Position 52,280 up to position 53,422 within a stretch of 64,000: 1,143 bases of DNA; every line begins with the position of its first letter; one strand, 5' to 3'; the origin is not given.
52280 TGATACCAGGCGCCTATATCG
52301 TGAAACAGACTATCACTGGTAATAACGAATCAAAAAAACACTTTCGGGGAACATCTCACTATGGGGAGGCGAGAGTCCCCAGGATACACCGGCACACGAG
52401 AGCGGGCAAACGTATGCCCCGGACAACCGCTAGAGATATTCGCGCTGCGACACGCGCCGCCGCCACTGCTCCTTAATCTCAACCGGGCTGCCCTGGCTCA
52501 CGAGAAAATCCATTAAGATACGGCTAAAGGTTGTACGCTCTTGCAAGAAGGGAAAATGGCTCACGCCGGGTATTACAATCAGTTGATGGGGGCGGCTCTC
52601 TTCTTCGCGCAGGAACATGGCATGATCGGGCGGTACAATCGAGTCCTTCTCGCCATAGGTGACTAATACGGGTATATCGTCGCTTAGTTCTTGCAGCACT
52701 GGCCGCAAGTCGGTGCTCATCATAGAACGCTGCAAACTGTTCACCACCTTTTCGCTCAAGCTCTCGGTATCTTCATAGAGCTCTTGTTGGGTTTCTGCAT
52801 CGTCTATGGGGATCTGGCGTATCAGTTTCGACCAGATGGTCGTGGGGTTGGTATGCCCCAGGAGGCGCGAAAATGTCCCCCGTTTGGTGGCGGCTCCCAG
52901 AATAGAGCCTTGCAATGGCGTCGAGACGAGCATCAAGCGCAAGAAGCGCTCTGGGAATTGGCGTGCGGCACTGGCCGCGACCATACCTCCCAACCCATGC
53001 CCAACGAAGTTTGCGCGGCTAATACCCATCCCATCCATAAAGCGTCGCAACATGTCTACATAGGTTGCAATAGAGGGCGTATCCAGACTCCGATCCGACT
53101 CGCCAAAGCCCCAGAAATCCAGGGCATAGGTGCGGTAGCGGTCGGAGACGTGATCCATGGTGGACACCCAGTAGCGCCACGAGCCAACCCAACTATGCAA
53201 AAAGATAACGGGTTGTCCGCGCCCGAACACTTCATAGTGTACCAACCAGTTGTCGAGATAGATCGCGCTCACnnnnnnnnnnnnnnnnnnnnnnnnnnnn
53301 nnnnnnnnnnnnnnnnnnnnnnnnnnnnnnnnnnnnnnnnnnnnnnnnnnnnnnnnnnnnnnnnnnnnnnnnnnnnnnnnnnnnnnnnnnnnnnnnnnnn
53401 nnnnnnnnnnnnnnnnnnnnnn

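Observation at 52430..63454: Signalling gene array in which one intact histidine kinase is surrounded by five proteins with degenerate catalytic motifs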

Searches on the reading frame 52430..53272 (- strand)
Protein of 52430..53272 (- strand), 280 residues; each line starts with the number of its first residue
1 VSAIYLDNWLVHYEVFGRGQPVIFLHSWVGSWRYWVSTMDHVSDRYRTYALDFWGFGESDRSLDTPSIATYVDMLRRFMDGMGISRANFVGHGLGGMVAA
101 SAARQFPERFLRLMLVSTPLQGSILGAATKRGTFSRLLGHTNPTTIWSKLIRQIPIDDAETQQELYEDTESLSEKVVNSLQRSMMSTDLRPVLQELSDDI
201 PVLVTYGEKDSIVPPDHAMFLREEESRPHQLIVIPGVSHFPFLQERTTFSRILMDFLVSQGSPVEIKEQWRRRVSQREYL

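Call 4: search_protein_families(library=pfam, proteins=[window:52430-53272:-], max_evalue=0.01)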
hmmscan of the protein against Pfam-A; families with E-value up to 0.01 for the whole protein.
window:52430-53272:- (280 aa): 3 families
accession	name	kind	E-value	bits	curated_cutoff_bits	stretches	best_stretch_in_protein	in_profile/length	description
PF00561.26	Abhydrolase_1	-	1.8e-29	103.5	25.8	1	21-245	2-244/245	alpha/beta hydrolase fold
PF12697.13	Abhydrolase_6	-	2.6e-18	67.9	26.3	1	22-244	1-210/217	Alpha/beta hydrolase family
PF12146.15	Hydrolase_4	-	7.3e-16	58.6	27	1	45-240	31-233/239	Serine aminopeptidase, S33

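Call 5: search_protein_families(library=ncbifam, proteins=[window:52430-53272:-], max_evalue=0.01)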
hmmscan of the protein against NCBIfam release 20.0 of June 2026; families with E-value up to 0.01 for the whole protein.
window:52430-53272:- (280 aa): 31 families (the best 25 are shown)
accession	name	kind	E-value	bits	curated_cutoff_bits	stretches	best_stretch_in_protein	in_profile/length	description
NF011457.0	PRK14875.1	equivalog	7.2e-30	104.2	307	1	11-257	122-369/372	acetoin dehydrogenase dihydrolipoyllysine-residue acetyltransferase subunit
NF051488.1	bifunc_PcaDC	exception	8.5e-21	74.5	390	1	12-272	3-267/375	bifunctional 3-oxoadipate enol-lactonase/4-carboxymuconolactone decarboxylase PcaDC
NF050089.1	i_nPHAscl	equivalog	8.7e-21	74.2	300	1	17-160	16-160/288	intracellular short-chain-length polyhydroxyalkanoate depolymerase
TIGR01738.1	bioH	equivalog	4.3e-20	72.4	206.95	2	19-117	3-97/245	pimeloyl-ACP methyl ester esterase BioH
TIGR02427.1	protocat_pcaD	equivalog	2.3e-19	69.8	255.85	2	11-118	2-112/251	3-oxoadipate enol-lactonase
NF045632.1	hydroxlase_HsaD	equivalog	5.3e-18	65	400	1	17-258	32-289/290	4,5:9,10-diseco-3-hydroxy-5,9,17-trioxoandrosta-1(10),2-diene-4-oate hydrolase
TIGR03343.1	biphenyl_bphD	equivalog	1.7e-16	60.3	462.15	1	6-257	17-280/282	2-hydroxy-6-oxo-6-phenylhexa-2,4-dienoate hydrolase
TIGR03611.1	RutD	equivalog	2.6e-14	53.2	238.5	1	11-257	1-255/258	pyrimidine utilization protein D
NF002938.0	PRK03592.1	equivalog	1.8e-13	50.5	241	1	10-114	21-125/298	haloalkane dehalogenase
TIGR03695.1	menH_SHCHC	equivalog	7.8e-13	48.4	208.55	1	20-118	3-104/252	2-succinyl-6-hydroxy-2,4-cyclohexadiene-1-carboxylate synthase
NF051487.1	bifunc_PcaCD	exception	3.1e-11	43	430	2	19-118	172-271/413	bifunctional 4-carboxymuconolactone decarboxylase/3-oxoadipate enol-lactonase PcaCD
NF058580.1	lipase_V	equivalog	1.5e-09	37.9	300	1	11-102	15-107/230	EstV family lipase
NF002043.0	PRK00870.1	subfamily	4e-09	36.3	265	1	18-131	45-161/302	haloalkane dehalogenase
NF007674.0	PRK10349.1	equivalog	8.4e-09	35.4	449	1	15-117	8-106/256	pimeloyl-ACP methyl ester esterase BioH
TIGR03056.1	bchO_mg_che_rel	equivalog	1.4e-08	34.1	172.55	1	8-107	17-117/278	alpha/beta fold hydrolase BchO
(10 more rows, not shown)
